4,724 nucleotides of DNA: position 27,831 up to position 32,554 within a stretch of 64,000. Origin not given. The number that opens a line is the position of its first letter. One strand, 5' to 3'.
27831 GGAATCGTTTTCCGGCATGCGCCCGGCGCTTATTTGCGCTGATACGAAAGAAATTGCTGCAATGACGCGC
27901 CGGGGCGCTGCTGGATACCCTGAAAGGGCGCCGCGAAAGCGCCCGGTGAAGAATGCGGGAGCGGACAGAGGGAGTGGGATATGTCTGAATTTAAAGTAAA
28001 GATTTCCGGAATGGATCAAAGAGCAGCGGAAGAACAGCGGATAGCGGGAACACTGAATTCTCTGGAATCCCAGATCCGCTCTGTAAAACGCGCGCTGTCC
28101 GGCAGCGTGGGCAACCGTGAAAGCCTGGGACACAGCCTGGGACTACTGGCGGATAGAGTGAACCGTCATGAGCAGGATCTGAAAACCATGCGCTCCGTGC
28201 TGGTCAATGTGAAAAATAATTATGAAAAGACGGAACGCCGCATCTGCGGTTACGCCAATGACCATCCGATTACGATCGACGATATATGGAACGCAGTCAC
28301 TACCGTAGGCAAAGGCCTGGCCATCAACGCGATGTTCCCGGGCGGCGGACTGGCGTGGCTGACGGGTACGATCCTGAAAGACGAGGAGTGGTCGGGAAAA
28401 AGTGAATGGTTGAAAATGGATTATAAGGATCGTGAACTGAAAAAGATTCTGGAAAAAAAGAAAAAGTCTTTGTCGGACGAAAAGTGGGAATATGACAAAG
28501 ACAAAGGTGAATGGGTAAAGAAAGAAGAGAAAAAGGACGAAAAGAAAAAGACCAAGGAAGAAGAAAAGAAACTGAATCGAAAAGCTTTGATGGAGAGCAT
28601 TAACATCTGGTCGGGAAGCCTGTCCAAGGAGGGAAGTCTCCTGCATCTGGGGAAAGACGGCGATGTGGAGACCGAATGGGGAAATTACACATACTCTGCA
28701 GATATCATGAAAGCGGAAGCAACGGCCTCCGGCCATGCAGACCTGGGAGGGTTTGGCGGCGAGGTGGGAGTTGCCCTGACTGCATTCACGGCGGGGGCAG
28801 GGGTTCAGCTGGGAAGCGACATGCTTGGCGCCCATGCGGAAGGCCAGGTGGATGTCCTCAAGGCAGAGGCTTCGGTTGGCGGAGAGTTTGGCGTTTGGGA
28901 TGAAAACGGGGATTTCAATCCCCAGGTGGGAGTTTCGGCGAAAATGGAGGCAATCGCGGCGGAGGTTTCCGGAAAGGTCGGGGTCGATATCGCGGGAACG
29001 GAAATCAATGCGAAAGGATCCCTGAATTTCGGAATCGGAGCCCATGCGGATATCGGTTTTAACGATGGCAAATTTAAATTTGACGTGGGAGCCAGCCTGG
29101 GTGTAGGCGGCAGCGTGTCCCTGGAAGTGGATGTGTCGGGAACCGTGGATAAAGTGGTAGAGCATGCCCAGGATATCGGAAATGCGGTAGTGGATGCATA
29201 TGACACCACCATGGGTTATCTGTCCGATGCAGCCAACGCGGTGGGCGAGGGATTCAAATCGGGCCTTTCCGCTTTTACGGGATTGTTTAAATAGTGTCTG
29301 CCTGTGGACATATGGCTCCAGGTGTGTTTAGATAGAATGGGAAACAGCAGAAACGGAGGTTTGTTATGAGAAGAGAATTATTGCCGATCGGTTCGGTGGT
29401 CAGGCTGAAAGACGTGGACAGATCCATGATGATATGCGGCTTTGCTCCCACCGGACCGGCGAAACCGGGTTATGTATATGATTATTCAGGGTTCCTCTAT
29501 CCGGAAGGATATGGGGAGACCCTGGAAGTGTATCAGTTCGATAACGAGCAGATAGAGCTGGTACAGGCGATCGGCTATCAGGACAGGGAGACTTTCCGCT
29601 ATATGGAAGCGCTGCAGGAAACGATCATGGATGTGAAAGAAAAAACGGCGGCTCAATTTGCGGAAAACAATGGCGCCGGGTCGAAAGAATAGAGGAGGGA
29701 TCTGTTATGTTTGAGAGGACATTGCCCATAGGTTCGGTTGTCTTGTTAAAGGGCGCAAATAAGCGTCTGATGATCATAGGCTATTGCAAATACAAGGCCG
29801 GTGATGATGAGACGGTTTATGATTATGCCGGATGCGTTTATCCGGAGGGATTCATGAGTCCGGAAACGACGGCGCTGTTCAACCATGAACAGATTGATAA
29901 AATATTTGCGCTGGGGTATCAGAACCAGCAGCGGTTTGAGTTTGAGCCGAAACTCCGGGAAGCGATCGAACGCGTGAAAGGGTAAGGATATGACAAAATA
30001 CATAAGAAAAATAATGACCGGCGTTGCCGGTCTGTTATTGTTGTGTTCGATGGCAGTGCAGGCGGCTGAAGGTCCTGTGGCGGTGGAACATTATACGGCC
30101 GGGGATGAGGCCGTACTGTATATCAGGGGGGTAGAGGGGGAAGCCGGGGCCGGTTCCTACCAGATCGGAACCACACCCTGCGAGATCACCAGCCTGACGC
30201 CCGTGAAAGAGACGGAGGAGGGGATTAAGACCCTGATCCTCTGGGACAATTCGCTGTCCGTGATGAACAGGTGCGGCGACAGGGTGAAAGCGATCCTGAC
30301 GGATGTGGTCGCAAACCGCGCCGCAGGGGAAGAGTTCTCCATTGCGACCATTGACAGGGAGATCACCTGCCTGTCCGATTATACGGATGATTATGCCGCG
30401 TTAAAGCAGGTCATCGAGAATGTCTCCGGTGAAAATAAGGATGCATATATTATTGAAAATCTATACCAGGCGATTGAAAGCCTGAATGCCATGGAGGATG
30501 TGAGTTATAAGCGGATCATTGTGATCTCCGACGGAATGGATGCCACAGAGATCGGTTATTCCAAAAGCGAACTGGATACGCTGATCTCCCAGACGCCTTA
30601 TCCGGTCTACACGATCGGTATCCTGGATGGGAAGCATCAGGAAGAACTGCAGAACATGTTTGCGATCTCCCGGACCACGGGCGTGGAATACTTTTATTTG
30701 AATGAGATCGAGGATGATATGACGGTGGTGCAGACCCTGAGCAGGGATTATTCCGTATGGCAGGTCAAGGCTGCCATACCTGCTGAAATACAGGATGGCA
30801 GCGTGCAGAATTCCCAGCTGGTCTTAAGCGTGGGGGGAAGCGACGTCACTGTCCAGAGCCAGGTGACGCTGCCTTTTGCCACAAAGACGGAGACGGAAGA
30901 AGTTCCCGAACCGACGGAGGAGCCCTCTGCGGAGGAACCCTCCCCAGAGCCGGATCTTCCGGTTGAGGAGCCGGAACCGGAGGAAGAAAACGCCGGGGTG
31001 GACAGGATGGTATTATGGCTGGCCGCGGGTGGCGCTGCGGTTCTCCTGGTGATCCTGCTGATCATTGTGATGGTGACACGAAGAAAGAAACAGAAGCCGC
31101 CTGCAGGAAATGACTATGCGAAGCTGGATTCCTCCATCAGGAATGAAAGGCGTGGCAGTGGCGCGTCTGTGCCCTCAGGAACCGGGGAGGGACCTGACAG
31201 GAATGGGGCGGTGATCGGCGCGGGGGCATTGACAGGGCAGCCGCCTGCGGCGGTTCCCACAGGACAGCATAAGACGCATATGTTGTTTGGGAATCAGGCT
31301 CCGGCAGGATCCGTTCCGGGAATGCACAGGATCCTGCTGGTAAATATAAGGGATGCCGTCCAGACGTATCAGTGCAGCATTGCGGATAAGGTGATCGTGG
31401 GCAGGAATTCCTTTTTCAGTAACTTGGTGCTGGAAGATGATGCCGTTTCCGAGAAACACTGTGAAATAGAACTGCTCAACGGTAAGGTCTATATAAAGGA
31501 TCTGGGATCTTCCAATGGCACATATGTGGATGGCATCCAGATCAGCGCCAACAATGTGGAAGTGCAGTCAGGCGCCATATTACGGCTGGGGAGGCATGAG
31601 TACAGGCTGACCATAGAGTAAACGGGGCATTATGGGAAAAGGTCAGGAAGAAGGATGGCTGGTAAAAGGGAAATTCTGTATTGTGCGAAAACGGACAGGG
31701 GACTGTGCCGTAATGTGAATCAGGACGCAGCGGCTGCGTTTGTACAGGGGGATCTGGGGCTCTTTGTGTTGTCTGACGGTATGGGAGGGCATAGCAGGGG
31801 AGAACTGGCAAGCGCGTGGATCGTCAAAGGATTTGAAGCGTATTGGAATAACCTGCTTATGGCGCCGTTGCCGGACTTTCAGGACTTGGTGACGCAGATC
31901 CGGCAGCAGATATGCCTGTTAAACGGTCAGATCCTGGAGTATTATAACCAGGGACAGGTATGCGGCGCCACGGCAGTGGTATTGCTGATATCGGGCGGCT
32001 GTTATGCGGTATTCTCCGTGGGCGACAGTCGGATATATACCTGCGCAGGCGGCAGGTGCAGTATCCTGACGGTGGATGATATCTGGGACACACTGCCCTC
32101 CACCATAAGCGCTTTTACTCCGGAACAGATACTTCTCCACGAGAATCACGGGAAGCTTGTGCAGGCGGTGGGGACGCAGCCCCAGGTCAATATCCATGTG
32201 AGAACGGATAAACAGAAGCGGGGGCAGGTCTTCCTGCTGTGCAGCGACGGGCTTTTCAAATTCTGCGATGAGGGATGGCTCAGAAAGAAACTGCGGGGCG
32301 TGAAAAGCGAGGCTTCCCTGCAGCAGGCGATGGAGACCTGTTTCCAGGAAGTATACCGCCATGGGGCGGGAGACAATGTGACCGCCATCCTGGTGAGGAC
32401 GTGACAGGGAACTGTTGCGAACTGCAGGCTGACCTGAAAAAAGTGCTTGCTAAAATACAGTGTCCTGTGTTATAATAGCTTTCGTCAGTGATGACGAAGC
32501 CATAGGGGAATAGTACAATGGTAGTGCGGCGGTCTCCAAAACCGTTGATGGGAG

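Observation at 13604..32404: Atypical T7SSb-like locus nested in a vWA / Ser-Thr kinase / PP2C / FHA signalling module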

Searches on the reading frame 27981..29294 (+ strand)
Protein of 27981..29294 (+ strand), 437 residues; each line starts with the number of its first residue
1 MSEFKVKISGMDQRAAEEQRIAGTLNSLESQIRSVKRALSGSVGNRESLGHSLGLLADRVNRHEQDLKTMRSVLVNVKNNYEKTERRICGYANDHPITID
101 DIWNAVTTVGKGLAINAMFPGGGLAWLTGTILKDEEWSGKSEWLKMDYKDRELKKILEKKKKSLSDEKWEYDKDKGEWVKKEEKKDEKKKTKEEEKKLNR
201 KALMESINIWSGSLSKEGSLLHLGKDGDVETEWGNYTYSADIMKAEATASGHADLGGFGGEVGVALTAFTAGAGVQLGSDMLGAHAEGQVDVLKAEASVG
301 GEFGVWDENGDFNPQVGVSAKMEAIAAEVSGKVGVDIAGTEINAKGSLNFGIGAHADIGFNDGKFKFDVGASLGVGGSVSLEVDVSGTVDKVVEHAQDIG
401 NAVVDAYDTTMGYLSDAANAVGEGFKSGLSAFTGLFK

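Call 5: search_protein_families(library=pfam, max_evalue=0.01, proteins=[window:27981-29294:+])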
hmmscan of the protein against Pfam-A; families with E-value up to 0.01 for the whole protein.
window:27981-29294:+ (437 aa): 0 families

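Call 7: search_protein_families(library=ncbifam, max_evalue=0.1, proteins=[window:27981-29294:+])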
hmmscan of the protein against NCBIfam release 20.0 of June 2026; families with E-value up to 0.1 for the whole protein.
window:27981-29294:+ (437 aa): 1 family
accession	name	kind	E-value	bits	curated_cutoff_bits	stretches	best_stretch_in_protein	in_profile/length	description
TIGR03930.1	WXG100_ESAT6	subfamily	0.017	15.3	44.85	0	4-87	2-87/90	WXG100 family type VII secretion target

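Call 80: search_protein_representatives(protein=window:27981-29291:+)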
Query: 437 residues. Proteins with E-value up to 0.001 (for the whole library): 543; up to 1e-10: 368; up to 1e-30: 70. The best 150 are listed.
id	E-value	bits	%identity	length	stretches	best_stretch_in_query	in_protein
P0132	7.0e-146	503.2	59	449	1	1-431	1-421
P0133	1.0e-131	456.5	55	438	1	1-426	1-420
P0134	3.5e-80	286.7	45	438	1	1-426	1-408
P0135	6.2e-64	233.2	40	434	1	1-428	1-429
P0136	1.2e-60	222.3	37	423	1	1-406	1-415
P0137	1.9e-46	175.6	36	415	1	1-415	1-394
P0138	8.6e-46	173.4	35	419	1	1-406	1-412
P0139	1.7e-45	172.5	37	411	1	1-408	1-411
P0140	6.0e-44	167.3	33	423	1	25-405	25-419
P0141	1.1e-43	166.5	36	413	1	12-402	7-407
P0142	1.3e-43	166.2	48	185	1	1-175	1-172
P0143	2.9e-42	161.8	34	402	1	1-402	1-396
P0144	5.8e-42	160.8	38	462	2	150-401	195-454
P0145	1.3e-41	159.6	32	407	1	1-408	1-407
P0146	4.6e-41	157.8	37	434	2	150-399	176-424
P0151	1.1e-39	153.2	39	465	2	165-399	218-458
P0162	1.5e-37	146.2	35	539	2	160-414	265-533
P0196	2.9e-31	125.6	30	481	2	140-436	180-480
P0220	2.0e-28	116.2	37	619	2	260-402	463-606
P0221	2.5e-28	115.9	41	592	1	143-409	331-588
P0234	7.3e-27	111.1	37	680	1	151-423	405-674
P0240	1.4e-26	110.2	47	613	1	257-409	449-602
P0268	3.2e-24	102.3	45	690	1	256-409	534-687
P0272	5.5e-24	101.6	36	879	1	170-409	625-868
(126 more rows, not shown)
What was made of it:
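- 27981..29294 (+): Conserved 437-aa probable substrate: N-terminal WXG/LXG-like helical hairpin, a charged linker, and a C-terminal sheet of seven long antiparallel strands (a beta-barrel-like meander). 543 clusters in the 1.84-billion-protein library (call 80).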

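Call 81: search_protein_families(library=pfam, max_evalue=0.01, proteins=[P0162, P0220, P0234, P0272, P0268, P0240, P0221, P0144, P0151, P0196])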
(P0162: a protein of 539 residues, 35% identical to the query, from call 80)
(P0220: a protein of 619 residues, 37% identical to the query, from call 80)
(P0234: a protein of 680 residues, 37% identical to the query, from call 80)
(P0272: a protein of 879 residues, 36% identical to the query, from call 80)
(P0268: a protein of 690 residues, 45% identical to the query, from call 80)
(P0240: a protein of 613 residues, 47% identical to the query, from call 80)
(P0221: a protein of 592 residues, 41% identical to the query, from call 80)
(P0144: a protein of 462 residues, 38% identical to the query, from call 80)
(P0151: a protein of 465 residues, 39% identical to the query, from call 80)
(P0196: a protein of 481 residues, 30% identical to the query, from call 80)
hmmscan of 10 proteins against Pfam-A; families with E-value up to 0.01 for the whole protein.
P0162 (539 aa): 0 families

P0220 (619 aa): 0 families

P0234 (680 aa): 0 families

P0272 (879 aa): 3 families
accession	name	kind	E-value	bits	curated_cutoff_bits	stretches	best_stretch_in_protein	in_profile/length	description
PF11187.14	Mbeg1-like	-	8.8e-15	55.2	21.1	1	70-246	20-192/224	Mbeg1-like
PF20591.4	DUF6792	-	0.0019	18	25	1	85-165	61-151/220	Domain of unknown function (DUF6792)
PF01764.32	Lipase_3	-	0.0039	17.5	22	0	136-171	64-103/140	Lipase (class 3)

P0268 (690 aa): 1 family
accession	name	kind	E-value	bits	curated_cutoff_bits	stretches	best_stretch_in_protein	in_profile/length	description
PF06160.17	EzrA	-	0.0053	15.5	39.6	0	18-80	343-405/557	Septation ring formation regulator, EzrA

P0240 (613 aa): 0 families

P0221 (592 aa): 0 families

P0144 (462 aa): 1 family
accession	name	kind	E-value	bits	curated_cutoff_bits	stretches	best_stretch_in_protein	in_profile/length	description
PF01923.23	Cob_adeno_trans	-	0.0048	17.4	24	1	1-104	32-130/171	Cobalamin adenosyltransferase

P0151 (465 aa): 0 families

P0196 (481 aa): 0 families

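Call 89: predict_structure(alignment_id=A5)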
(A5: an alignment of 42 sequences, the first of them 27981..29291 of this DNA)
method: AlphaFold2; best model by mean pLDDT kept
length: 437 residues; sequences in the alignment: 42
mean_pLDDT: 72.5   pTM: 0.44
mean pLDDT of the five models: 72.5, 71.8, 71.2, 70.2, 69.9
residues with pLDDT >= 90: 90; 70-90: 189; 50-70: 58; < 50: 100
segments of 3 or more residues with pLDDT < 50: 1-3, 120-125, 127-129, 131-166, 184-190, 395-437
pLDDT, mean of each block of 10 residues (from residue 1): 70 95 97 91 82 96 96 92 84 64 69 53 47 40 35 45 50 79 51 57 55 78 78 84 87 80 90 86 86 91 82 84 88 85 88 87 85 82 80 49 41 42 39 38
secondary structure, 60 per line:
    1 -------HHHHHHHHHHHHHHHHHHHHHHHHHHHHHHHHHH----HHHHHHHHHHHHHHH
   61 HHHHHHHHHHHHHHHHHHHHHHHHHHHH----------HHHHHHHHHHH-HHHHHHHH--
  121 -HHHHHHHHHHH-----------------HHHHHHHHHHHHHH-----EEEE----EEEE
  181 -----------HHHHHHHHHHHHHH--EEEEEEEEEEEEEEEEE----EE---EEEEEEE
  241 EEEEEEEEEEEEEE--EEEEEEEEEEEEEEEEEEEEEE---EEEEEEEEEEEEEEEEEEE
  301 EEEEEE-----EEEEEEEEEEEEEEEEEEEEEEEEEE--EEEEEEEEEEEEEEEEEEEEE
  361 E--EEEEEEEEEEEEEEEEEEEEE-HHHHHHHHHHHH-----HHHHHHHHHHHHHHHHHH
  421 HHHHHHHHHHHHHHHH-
elements in order: H8-41 H46-88 H99-109 H111-118 H122-132 H150-163 E169-172 E177-180 H192-205 E208-224 E234-254 E257-278 E282-306 E312-337 E340-361 E364-384 H386-397 H403-436
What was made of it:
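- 27981..29294 (+): AlphaFold2 model: hairpin aa 8-88 with pLDDT above 90; strands aa 208-384 with pLDDT 80-90 (call 89).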

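Call 91: fold_search(model_id=the predicted structure, library=pdb)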
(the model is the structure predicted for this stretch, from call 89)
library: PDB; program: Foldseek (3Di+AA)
matches with E <= 10: 667; with E <= 0.001: 0
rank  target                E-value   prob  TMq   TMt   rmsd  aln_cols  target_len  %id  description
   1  7pqh_J                1.3e-02  0.28  0.16  0.07  32.5       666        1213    8  Cryo-EM structure of Saccharomyces cerevisiae TOROID (TORC1 Organized in Inhibited Domains). (released 2023-01-18)
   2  7pqh_G                1.8e-02  0.25  0.16  0.07  31.6       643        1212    7  Cryo-EM structure of Saccharomyces cerevisiae TOROID (TORC1 Organized in Inhibited Domains). (released 2023-01-18)
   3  4e1t                  4.7e-02  0.09  0.09  0.13  16.9       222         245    8  X-ray crystal structure of the transmembrane beta-domain from invasin from Yersinia pseudotuberculosis (released 2012-06-13)
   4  2erv_A                5.0e-02  0.89  0.16  0.40  14.0       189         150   14  Crystal structure of the outer membrane enzyme PagL (released 2006-04-11)
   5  2erv_B                5.9e-02  0.87  0.15  0.40  13.7       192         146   10  Crystal structure of the outer membrane enzyme PagL (released 2006-04-11)
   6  9au6_A                8.7e-02  0.04  0.07  0.04  21.8       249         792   10  Cryo-EM of Geovibrio thiophilus flagellum (released 2024-11-13)
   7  5a1u_E                1.1e-01  0.09  0.08  0.05  22.9       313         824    7  The structure of the COPI coat triad (released 2015-07-08)
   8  9coo_A                1.1e-01  0.06  0.09  0.09  20.2       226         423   10  Nanobody 4 bound to Apolipoprotein B 100 (released 2024-12-25)
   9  1p4t                  1.2e-01  0.21  0.12  0.26  17.0       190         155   10  Crystal structure of Neisserial surface protein A (NspA) (released 2003-07-22)
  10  3slo                  1.2e-01  0.08  0.11  0.14  20.2       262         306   11  Pre-cleavage Structure of the Autotransporter EspP - N1023D mutant (released 2011-11-16)
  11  8bnz_P                1.4e-01  0.06  0.10  0.13  20.4       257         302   13  BAM-EspP complex structure with BamA-G431C/EspP-N1293C mutations in nanodisc (released 2023-04-26)
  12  7ye6_P                1.4e-01  0.04  0.10  0.13  20.8       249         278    9  BAM-EspP complex structure with BamA-N427C/EspP-R1297C mutations in nanodisc (released 2023-07-12)
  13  1k24                  1.7e-01  0.15  0.12  0.18  16.2       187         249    8  Crystal Structure of the OpcA Outer Membrane Adhesin/Invasin from Neisseria meningitidis (released 2002-03-27)
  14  7xw0_B                1.7e-01  0.09  0.10  0.15  21.3       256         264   10  Crystal structure of pOmpT (released 2023-05-31)
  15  4e1s                  1.9e-01  0.06  0.09  0.13  16.2       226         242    9  X-ray crystal structure of the transmembrane beta-domain from intimin from EHEC strain O157:H7 (released 2012-06-13)
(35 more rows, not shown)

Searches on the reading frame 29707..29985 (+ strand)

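Call 5: search_protein_families(library=pfam, max_evalue=0.01, proteins=[window:29707-29985:+])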
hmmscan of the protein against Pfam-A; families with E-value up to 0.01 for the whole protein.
window:29707-29985:+ (92 aa): 1 family
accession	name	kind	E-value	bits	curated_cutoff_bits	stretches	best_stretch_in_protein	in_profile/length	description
PF13780.11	DUF4176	-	7.8e-29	100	25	1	6-79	2-74/74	Domain of unknown function (DUF4176)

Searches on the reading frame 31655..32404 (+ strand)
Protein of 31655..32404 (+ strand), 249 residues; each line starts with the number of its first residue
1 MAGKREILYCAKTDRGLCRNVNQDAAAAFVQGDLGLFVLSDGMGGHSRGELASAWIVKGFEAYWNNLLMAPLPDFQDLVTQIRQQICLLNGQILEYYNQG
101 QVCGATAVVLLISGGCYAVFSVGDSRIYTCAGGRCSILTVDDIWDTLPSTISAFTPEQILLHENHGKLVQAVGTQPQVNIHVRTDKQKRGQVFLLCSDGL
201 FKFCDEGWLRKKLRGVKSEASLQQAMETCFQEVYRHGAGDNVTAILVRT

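Call 5: search_protein_families(library=pfam, max_evalue=0.01, proteins=[window:31655-32404:+])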
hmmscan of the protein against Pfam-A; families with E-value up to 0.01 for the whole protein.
window:31655-32404:+ (249 aa): 3 families
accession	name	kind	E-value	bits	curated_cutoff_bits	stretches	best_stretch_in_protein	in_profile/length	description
PF13672.11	PP2C_2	-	2.1e-13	50.7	24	1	20-214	10-176/209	Protein phosphatase 2C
PF00481.26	PP2C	-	0.0019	18.4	20.3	0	101-140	98-138/255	Protein phosphatase 2C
PF07228.17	SpoIIE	-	0.0043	17.4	25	1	164-248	100-190/192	Stage II sporulation protein E (SpoIIE)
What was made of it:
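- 31655..32404 (+): PP2C (PPM) Ser/Thr phosphatase of Stp1/IreP type (TsxF-like). PP2C_2 E 2e-13 (call 5).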

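Call 67: search_protein_families(library=ncbifam, max_evalue=0.01, proteins=[window:31655-32404:+])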
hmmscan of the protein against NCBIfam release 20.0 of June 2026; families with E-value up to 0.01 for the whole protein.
window:31655-32404:+ (249 aa): 2 families
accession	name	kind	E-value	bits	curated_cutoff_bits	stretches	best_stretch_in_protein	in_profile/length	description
NF033484.1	Stp1_PP2C_phos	equivalog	5.6e-40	137.3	230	1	12-247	1-231/232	Stp1/IreP family PP2C-type Ser/Thr phosphatase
NF011149.0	PRK14559.1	equivalog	1.5e-21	76.8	374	1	34-248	411-630/642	serine/threonine phosphatase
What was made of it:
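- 31655..32404 (+): NF033484 E 5.6e-40 (call 67).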
